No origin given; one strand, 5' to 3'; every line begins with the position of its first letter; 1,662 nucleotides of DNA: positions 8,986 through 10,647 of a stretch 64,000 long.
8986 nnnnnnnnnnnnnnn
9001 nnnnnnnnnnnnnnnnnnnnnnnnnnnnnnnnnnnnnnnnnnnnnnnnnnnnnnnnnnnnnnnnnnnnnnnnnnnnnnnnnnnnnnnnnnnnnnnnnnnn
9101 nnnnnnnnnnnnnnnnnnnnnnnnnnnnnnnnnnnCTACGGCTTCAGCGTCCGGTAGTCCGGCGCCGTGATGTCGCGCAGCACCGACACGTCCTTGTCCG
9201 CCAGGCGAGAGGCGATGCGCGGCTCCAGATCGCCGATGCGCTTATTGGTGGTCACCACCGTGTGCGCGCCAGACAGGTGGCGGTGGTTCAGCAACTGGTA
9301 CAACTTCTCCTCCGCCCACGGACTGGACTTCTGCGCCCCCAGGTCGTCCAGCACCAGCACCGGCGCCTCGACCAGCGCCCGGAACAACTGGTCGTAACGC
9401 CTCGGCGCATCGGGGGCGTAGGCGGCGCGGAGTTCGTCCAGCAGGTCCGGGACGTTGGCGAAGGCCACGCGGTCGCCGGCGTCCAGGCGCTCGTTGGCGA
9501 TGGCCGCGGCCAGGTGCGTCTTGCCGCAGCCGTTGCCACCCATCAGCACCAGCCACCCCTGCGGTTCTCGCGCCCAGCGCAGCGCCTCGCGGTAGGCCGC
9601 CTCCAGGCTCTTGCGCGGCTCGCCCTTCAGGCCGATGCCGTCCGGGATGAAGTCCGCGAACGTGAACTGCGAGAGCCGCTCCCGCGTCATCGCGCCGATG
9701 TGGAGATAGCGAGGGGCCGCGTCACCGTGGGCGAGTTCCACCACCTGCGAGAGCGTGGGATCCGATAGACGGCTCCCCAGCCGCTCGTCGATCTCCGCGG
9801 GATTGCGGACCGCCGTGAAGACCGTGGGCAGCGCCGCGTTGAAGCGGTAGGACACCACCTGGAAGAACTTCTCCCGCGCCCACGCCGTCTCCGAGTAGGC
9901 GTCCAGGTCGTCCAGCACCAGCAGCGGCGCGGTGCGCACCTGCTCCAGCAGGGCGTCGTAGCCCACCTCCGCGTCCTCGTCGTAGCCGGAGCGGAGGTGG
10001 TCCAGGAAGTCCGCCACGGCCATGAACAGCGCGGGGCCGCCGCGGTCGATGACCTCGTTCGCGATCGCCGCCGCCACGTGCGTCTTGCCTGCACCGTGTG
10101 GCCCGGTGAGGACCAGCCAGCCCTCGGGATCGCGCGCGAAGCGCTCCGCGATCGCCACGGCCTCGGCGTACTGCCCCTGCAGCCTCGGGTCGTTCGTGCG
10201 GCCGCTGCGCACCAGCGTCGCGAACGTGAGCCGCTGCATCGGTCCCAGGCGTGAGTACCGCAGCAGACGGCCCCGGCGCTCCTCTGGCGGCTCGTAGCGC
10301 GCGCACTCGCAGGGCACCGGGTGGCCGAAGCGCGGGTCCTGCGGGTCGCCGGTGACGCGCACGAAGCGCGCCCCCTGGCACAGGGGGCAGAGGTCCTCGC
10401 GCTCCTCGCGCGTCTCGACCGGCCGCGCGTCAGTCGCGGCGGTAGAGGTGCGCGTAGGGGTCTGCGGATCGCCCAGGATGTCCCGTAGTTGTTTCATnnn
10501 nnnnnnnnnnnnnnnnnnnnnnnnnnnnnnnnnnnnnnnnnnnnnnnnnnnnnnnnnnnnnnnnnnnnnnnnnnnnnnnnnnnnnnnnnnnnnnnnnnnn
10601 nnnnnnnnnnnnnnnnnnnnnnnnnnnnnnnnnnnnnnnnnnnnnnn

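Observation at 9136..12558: rplI-dnaB-DnaD-like-DnaI-like operon; the loader ATPase carries two tandem AAA+ modules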

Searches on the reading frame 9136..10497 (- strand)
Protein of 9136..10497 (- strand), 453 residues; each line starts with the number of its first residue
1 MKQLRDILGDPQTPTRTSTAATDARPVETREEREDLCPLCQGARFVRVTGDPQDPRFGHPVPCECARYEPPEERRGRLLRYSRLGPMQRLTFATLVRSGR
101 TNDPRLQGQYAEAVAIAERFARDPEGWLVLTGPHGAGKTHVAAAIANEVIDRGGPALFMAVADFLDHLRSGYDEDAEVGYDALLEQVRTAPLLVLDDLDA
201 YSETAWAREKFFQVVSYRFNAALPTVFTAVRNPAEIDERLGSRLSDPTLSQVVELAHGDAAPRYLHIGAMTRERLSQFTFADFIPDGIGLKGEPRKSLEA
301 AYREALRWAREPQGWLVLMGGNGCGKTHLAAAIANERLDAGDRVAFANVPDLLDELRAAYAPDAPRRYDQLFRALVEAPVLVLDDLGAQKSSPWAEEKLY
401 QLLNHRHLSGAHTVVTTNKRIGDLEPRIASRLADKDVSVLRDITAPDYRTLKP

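Call 3: search_protein_families(library=pfam, proteins=[window:9136-10497:-], max_evalue=0.01)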
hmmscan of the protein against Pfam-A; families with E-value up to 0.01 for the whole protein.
window:9136-10497:- (453 aa): 29 families (the best 25 are shown)
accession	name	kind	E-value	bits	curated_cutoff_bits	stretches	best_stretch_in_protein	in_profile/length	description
PF01695.23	IstB_IS21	-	3e-33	115.8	24.1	2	315-423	94-198/238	IstB-like ATP binding protein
PF00308.24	Bac_DnaA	-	2.8e-17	63.8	23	2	91-244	6-155/162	Bacterial DnaA ATPAse domain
PF00004.35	AAA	-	3.9e-16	60.1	21.2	2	317-432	2-123/131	ATPase family associated with various cellular activities (AAA)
PF13191.12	AAA_16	-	2.4e-11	44.8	32.6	2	303-435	13-119/167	AAA ATPase domain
PF20720.3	nSTAND3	-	1.5e-08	34.9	27.2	1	301-363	6-64/155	Novel STAND NTPase 3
PF13401.12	AAA_22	-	1.9e-08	35.1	27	0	124-202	4-97/130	AAA domain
PF00005.33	ABC_tran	-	1.4e-07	32.6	25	1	311-347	9-45/137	ABC transporter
PF24883.2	NPHP3_N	-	2.8e-07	31.3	24.8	0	306-346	13-55/164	Nephrocystin 3, N-terminal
PF00910.28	RNA_helicase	-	4.7e-07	30.7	21.5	0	317-405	2-77/105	RNA helicase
PF13173.12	AAA_14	-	1.2e-06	28.9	27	0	315-404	4-86/129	AAA domain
PF05729.18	NACHT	-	1.7e-06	28.4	26.7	0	316-422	3-133/167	NACHT domain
PF13521.12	AAA_28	-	3e-06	28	27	0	316-336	2-22/164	AAA domain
PF01637.24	ATPase_2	-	3.2e-06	27.5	33.2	0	306-348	12-55/225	ATPase domain predominantly from Archaea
PF07728.20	AAA_5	-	4.4e-06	27.2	22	0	316-409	2-96/139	AAA domain (dynein-related subfamily)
PF13604.12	AAA_30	-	4.4e-06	27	27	1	115-160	8-53/191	AAA domain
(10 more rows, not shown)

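Call 4: search_protein_families(library=ncbifam, proteins=[window:9136-10497:-], max_evalue=0.01)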
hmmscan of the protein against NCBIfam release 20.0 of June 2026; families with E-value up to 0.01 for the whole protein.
window:9136-10497:- (453 aa): 44 families (the best 25 are shown)
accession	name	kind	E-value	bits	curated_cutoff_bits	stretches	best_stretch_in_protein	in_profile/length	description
NF005992.0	PRK08116.1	subfamily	1.1e-61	208.4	189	2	271-436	75-241/269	hypothetical protein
NF038214.1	IS21_help_AAA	equivalog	4.9e-39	134.4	200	2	315-423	92-196/232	IS21-like element helper ATPase IstB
NF005304.0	PRK06835.1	equivalog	2.3e-38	132.2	215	2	308-434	178-307/330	ATP-binding protein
NF006505.0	PRK08939.1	equivalog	6.6e-33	114.3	228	2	109-240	139-269/306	primosomal protein DnaI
NF005931.1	PRK07952.1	equivalog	1.9e-30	106.3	357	2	115-246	90-220/246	replicative helicase loader DnaC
NF009043.0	PRK12377.1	subfamily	5.9e-28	98.1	389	2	316-434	104-220/248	ATP-binding protein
TIGR00362.1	DnaA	equivalog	2.3e-26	92.9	343.9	2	277-450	107-273/437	chromosomal replication initiator protein DnaA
NF005378.0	PRK06921.1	subfamily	7e-25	87.6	207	2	20-247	19-243/266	hypothetical protein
NF001154.0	PRK00149.3-3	equivalog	1.6e-23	83.4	410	2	316-432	153-273/462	chromosomal replication initiator protein DnaA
NF006616.1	PRK09183.1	subfamily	7.1e-21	74.6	300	2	315-425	102-209/253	IS21-like element helper ATPase IstB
NF005098.0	PRK06526.1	subfamily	1.1e-19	71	296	2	316-422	112-214/266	transposase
TIGR03420.1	DnaA_homol_Hda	equivalog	1.8e-19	70.2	194.8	2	108-256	20-160/226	DnaA regulatory inactivator Hda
NF006038.0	PRK08181.1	subfamily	4.1e-15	55.8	317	2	128-221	110-200/271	transposase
NF051883.1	DnaARegInactHdaA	equivalog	1.1e-10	41.5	300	2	107-149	23-65/229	DnaA regulatory inactivator HdaA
NF009087.0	PRK12422.1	equivalog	2e-10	40.5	657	2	128-242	144-258/455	chromosomal replication initiator protein DnaA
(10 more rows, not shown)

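Call 6: search_solved_structures(query=window:9136-10497:-, max_evalue=0.001, show_alignments=3)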
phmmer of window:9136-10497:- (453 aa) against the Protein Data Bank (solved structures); distinct sequences matched with E-value up to 0.001: 57.
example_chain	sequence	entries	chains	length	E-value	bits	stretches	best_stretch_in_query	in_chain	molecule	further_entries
4m4w_J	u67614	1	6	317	2.9e-13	52.5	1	103-238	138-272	Primosomal protein DnaI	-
2w58_A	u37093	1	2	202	1.2e-12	50.5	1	111-230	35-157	PRIMOSOME COMPONENT (HELICASE LOADER)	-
6qel_G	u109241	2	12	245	7.1e-12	48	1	114-246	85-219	DNA replication protein dnaC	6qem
5he8_A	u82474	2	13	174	5.4e-11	45.1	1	127-242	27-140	Helicase loader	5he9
3ec2_A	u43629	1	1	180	6.4e-11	44.8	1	315-425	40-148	DNA replication protein DnaC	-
3ecc_A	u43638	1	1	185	6.9e-11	44.7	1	315-425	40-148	DNA replication protein DnaC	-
5bq5_A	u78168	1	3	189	3e-10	42.6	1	316-424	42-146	Insertion sequence IS5376 putative ATP-binding protein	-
2qgz_A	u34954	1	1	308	3.4e-10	42.4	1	112-242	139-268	Putative primosome component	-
8q3w_A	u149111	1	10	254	5.5e-10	41.7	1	316-424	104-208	Insertion sequence IS5376 putative ATP-binding protein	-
8q4d_E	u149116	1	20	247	9.7e-10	40.9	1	316-424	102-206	Insertion sequence IS5376 putative ATP-binding protein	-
7wub_C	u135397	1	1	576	4.7e-05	25.5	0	123-235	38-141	Transitional endoplasmic reticulum ATPase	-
7wub_D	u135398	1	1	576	4.7e-05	25.5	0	123-235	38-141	Transitional endoplasmic reticulum ATPase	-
8rs9_A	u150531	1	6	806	5e-05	25.4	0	123-235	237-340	Transitional endoplasmic reticulum ATPase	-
6mck_A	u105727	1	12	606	5.4e-05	25.3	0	123-235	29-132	Transitional endoplasmic reticulum ATPase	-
8r0e_A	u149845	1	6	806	5.9e-05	25.2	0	123-235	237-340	Transitional endoplasmic reticulum ATPase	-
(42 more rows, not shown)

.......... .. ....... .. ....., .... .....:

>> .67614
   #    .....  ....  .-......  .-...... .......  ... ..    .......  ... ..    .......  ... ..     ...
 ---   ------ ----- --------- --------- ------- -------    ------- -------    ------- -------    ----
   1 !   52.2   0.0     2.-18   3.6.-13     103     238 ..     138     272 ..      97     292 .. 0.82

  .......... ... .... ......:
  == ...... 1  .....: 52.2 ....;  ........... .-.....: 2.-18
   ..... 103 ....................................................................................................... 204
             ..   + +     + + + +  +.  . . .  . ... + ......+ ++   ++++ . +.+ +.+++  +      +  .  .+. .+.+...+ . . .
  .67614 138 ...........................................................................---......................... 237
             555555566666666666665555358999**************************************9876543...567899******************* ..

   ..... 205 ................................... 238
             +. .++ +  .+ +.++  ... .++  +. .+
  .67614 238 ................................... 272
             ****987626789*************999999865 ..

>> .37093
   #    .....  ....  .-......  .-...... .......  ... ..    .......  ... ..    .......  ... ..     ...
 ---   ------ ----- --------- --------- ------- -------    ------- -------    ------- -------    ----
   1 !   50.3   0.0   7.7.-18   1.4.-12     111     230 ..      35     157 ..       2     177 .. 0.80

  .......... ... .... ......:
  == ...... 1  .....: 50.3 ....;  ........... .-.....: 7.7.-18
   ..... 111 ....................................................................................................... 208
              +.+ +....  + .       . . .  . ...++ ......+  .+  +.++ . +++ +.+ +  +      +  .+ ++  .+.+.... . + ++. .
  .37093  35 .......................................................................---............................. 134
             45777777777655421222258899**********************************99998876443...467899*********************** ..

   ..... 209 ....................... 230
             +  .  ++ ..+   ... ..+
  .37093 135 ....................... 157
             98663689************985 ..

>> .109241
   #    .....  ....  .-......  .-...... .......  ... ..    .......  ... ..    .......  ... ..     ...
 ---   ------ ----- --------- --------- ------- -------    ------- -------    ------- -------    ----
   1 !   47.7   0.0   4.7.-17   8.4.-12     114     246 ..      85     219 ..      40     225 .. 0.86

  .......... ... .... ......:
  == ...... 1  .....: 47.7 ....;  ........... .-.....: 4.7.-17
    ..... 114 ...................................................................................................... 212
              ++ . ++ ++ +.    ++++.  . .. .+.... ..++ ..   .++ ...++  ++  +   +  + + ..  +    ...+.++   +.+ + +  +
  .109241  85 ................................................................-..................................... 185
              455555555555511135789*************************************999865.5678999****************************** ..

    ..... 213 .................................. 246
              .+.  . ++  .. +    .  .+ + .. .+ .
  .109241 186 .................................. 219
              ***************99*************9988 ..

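Call 7: find_homologous_proteins(query=window:9136-10497:-, max_evalue=0.00001)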
Query window:9136-10497:- (453 aa): 7978 proteins with E <= 0.00001 among 8000 candidates; the best 120 are listed.
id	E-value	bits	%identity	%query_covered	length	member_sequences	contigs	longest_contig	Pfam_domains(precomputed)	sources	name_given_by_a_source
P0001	1.9e-272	922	100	90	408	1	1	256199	PF13173.13,PF13604.13,PF00004.36,PF13401.13,PF01637.25,PF07728.21,PF00931.29,PF13191.13,PF01695.24,PF00308.25,PF24883.3,PF00005.34,PF05729.19,PF13521.13,PF00910.29,PF20720.4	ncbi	-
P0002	1.7e-257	872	90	93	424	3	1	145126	PF13173.13,PF13604.13,PF00004.36,PF13401.13,PF01637.25,PF07728.21,PF04851.22,PF00931.29,PF13191.13,PF01695.24,PF00308.25,PF24883.3,PF00005.34,PF05729.19,PF13521.13,PF00910.29,PF20720.4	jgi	-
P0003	2.1e-245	833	89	90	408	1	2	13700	PF13173.13,PF13604.13,PF00004.36,PF13401.13,PF01637.25,PF07728.21,PF04851.22,PF00931.29,PF13191.13,PF01695.24,PF00308.25,PF24883.3,PF00005.34,PF05729.19,PF13521.13,PF00910.29,PF20720.4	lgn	-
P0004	1.7e-243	826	79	100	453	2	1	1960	PF13173.13,PF13604.13,PF00004.36,PF13401.13,PF01637.25,PF07728.21,PF13191.13,PF01695.24,PF00308.25,PF24883.3,PF00005.34,PF13521.13,PF00910.29,PF20720.4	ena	-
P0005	6.2e-243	824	81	100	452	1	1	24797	PF13173.13,PF13604.13,PF00004.36,PF13401.13,PF00448.29,PF01637.25,PF07728.21,PF00931.29,PF13191.13,PF02562.23,PF01695.24,PF00308.25,PF24883.3,PF00005.34,PF05729.19,PF13521.13,PF00910.29,PF20720.4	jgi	jgi:DNA replication protein DnaC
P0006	5.9e-242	821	79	100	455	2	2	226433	PF13173.13,PF00004.36,PF13401.13,PF01637.25,PF00931.29,PF13191.13,PF02562.23,PF01695.24,PF00308.25,PF24883.3,PF00005.34,PF05729.19,PF13521.13,PF00910.29,PF20720.4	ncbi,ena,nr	ncbi:MAG: ATP-binding protein [Dehalococcoidia bacterium]|nr:ATP-binding protein [Dehalococcoidia ba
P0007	1.2e-241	820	79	100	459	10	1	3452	PF13173.13,PF13604.13,PF00004.36,PF13401.13,PF07728.21,PF00931.29,PF13191.13,PF02562.23,PF01695.24,PF00308.25,PF24883.3,PF00005.34,PF05729.19,PF13521.13,PF00910.29,PF20720.4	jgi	-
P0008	2.4e-241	819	79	100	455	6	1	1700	PF13173.13,PF00004.36,PF13401.13,PF01637.25,PF00931.29,PF13191.13,PF02562.23,PF01695.24,PF00308.25,PF24883.3,PF00005.34,PF05729.19,PF13521.13,PF00910.29,PF20720.4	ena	-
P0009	4.0e-239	812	87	90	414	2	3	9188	PF13173.13,PF13604.13,PF00004.36,PF13401.13,PF01637.25,PF07728.21,PF00931.29,PF13191.13,PF01695.24,PF00308.25,PF24883.3,PF00005.34,PF05729.19,PF13521.13,PF00910.29,PF20720.4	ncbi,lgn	-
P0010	2.3e-234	796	78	100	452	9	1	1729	PF13173.13,PF13604.13,PF00004.36,PF13401.13,PF01637.25,PF07728.21,PF00931.29,PF13191.13,PF02562.23,PF01695.24,PF00308.25,PF24883.3,PF00005.34,PF05729.19,PF13521.13,PF00910.29,PF20720.4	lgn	-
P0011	2.6e-234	796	78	99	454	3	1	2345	PF13173.13,PF00004.36,PF13401.13,PF01637.25,PF13191.13,PF01695.24,PF00308.25,PF00005.34,PF05729.19,PF13521.13,PF00910.29,PF20720.4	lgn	-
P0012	6.3e-234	795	79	96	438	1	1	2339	PF13173.13,PF13604.13,PF00004.36,PF13401.13,PF13238.13,PF01637.25,PF07728.21,PF00931.29,PF13191.13,PF01695.24,PF00308.25,PF00158.33,PF24883.3,PF00005.34,PF05729.19,PF13521.13,PF00910.29,PF20720.4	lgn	-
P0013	2.6e-230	783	76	100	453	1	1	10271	PF13173.13,PF13604.13,PF00004.36,PF13401.13,PF07728.21,PF04851.22,PF13191.13,PF01695.24,PF00308.25,PF24883.3,PF00005.34,PF05729.19,PF13521.13,PF00910.29,PF20720.4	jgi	-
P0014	2.2e-229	780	77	100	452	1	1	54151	PF13173.13,PF13604.13,PF00004.36,PF13401.13,PF01637.25,PF13191.13,PF02562.23,PF01695.24,PF00308.25,PF24883.3,PF05729.19,PF13521.13,PF00910.29,PF20720.4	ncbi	ncbi:MAG: ATP-binding protein [Dehalococcoidia bacterium]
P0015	5.3e-229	779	80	93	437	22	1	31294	PF13173.13,PF13604.13,PF00004.36,PF13401.13,PF00448.29,PF01637.25,PF07728.21,PF00931.29,PF13191.13,PF02562.23,PF01695.24,PF00308.25,PF24883.3,PF00005.34,PF05729.19,PF13521.13,PF00910.29,PF20720.4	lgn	-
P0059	5.4e-176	604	63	97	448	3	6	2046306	PF13173.13,PF01695.24,PF00308.25,PF05729.19,PF13521.13,PF00910.29,PF00004.36,PF13401.13,PF20720.4,PF13191.13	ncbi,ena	-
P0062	1.4e-175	602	62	97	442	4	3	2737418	PF13173.13,PF13604.13,PF00004.36,PF13401.13,PF01637.25,PF13191.13,PF01695.24,PF00308.25,PF24883.3,PF00005.34,PF05729.19,PF13521.13,PF20720.4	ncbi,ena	-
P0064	1.3e-173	596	65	89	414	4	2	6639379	PF13173.13,PF13245.13,PF00004.36,PF13401.13,PF04851.22,PF13191.13,PF01695.24,PF00308.25,PF00158.33,PF24883.3,PF00005.34,PF05729.19,PF00910.29,PF20720.4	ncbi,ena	-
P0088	5.5e-167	574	63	91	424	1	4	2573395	PF01695.24,PF00308.25,PF24883.3,PF05729.19,PF00910.29,PF00004.36,PF13401.13,PF07728.21,PF20720.4,PF00931.29,PF13191.13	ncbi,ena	-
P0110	5.8e-162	558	60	99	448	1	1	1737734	PF13173.13,PF06745.20,PF13604.13,PF13671.13,PF00004.36,PF13401.13,PF13238.13,PF05496.19,PF07728.21,PF00931.29,PF13191.13,PF01695.24,PF00308.25,PF24883.3,PF00005.34,PF05729.19,PF20720.4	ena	-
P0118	5.1e-160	551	61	89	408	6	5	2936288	PF13173.13,PF01443.25,PF13604.13,PF13671.13,PF00004.36,PF13401.13,PF13238.13,PF01637.25,PF07728.21,PF04851.22,PF00931.29,PF13191.13,PF01695.24,PF00308.25,PF00158.33,PF24883.3,PF00005.34,PF05729.19,PF13521.13,PF00910.29,PF20720.4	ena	-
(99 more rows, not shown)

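Call 8: find_related_loci(query=window:9136-10497:-, collection=genome_contigs, flank=6000)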
Query window:9136-10497:- (453 aa) in genome_contigs; peptide patterns used: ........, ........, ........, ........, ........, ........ (x = any residue, [..] = any of these).
584 stretches matched a pattern; 539 encode a relative of the query (tblastn E <= 1e-3); the best 80 are kept; 80 distinct loci.
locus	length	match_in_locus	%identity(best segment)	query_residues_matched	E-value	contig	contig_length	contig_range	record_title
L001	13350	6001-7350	89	1-453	0e+0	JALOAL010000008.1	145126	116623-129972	MAG: Dehalococcoidia bacterium isolate SO_2017_LW2 bin 159 scaffold_218_c1_LW138R_2017, whole genome shotgun sequence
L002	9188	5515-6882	86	1-453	0e+0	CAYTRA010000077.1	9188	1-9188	MAG TPA_asm: uncultured Dehalococcoidaceae bacterium isolate SRP263527_co1_137 genome assembly, contig: NODE_6644_length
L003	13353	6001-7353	77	1-453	0e+0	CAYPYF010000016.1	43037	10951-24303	MAG TPA_asm: uncultured Dehalococcoidaceae bacterium isolate SRP344714_co2_30 genome assembly, contig: NODE_2087_length_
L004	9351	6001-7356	77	1-453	0e+0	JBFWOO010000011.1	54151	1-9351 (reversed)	MAG: Dehalococcoidia bacterium isolate CA_2019_TPBF_138 NODE_4133_length_54151_cov_9.149378_TPBF, whole genome shotgun s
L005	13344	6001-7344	75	1-452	0e+0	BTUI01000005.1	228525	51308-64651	MAG: Chloroflexota bacterium AMX-MBFR-23 DNA, sequence05, whole genome shotgun sequence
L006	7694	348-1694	76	1-452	0e+0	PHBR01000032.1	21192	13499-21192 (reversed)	MAG: Chloroflexi bacterium HGW-Chloroflexi-9 bjp_ig2069_scaffold_1023, whole genome shotgun sequence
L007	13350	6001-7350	76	1-452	0e+0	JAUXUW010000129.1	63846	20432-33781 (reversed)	MAG: Dehalococcoidia bacterium isolate C15_concoct.bin.172_sub C15_k141_23512, whole genome shotgun sequence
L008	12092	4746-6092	71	1-452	0e+0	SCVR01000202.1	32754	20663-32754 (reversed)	MAG: Dehalococcoidia bacterium isolate GW928_bin.20 GW928_bin.20-21403, whole genome shotgun sequence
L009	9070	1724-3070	71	1-452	0e+0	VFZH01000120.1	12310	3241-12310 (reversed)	MAG: Acidimicrobiia bacterium isolate K_Offshore_80m_m2_020 K_Offshore_80m_m2_020_Ga0194132_10010475, whole genome shotg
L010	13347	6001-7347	71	1-452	0e+0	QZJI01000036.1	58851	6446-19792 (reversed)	MAG: Dehalococcoidia bacterium isolate SURF_43 Ga0104751_1000648, whole genome shotgun sequence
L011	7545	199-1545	70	1-452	0e+0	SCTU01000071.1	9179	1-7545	MAG: Dehalococcoidia bacterium isolate FW305_bin.6 FW305_bin.6-13186, whole genome shotgun sequence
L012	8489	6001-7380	78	1-453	0e+0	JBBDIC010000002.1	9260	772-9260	MAG: Dehalococcoidia bacterium isolate LejiaA_71_58 Lejia_A_10295_length_9260_cov_33, whole genome shotgun sequence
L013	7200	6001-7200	76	1-434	0e+0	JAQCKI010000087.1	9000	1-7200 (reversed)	MAG: Chloroflexota bacterium isolate casp40-mb.64 NODE_18115_length_9000_cov_0.088979, whole genome shotgun sequence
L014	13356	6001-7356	69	1-452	0e+0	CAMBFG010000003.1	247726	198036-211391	MAG: Dehalococcoides mccartyi isolate MH-09jul19-197 genome assembly, contig: MH-09jul19-C38, whole genome shotgun seque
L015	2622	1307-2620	70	1-436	0e+0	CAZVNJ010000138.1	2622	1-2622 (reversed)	MAG TPA_asm: uncultured Dehalococcoides sp. isolate SRP237561_co1_116 genome assembly, contig: NODE_98140_length_2622_co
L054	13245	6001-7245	47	34-449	4e-122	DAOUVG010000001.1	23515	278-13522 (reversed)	MAG TPA_asm: Dehalococcoidales bacterium isolate CSMAG_843 CSMAG_843_k141_117552_length_23515_cov_10.0027, whole genome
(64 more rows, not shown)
